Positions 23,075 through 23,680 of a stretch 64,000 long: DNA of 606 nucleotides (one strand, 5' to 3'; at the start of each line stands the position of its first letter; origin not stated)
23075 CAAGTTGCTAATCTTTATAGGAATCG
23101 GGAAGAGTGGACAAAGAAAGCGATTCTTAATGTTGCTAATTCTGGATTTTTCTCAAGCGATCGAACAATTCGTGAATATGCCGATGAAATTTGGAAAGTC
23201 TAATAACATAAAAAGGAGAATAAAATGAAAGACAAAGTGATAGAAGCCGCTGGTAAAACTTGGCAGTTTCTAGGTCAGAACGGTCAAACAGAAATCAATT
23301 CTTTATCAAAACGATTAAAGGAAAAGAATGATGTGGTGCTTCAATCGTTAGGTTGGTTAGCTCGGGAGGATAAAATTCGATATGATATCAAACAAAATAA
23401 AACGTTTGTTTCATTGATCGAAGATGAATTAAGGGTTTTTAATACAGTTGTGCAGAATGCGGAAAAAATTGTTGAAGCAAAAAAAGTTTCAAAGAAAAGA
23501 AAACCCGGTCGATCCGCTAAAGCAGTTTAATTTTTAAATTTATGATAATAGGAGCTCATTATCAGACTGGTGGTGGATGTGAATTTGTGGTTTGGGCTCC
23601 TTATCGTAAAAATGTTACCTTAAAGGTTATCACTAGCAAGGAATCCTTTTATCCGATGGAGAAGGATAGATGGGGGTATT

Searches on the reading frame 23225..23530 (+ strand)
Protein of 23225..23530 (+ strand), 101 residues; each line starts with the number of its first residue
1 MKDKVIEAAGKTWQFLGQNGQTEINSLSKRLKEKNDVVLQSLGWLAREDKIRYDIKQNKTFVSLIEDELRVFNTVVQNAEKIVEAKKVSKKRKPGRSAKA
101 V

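Call 16: search_protein_families(library=pfam, proteins=[window:23225-23530:+], max_evalue=1)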
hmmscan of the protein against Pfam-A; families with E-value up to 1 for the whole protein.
window:23225-23530:+ (101 aa): 6 families
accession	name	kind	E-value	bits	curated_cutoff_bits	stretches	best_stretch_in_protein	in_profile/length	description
PF10771.15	DUF2582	-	2.1e-13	50.6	24.2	1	2-63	3-64/65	Winged helix-turn-helix domain (DUF2582)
PF14612.12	Ino80_Iec3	-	0.012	16.1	27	1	21-42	28-49/70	IEC3 subunit of the Ino80 complex, chromatin re-modelling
PF25779.1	Tubulin-bind_CPAP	-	0.075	13.8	22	1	50-92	6-52/66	CPAP, tubulin-binding region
PF18175.6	HU-CCDC81_bac_2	-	0.079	13.3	35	1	22-53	24-57/70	CCDC81-like prokaryotic HU domain 2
PF21516.2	YqeH-like_C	-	0.086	13.8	27.7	0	32-49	57-74/95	YqeH-like, C-terminal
PF14884.11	EFF-AFF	-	0.13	11.3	25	1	26-93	202-270/467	Type I membrane glycoproteins cell-cell fusogen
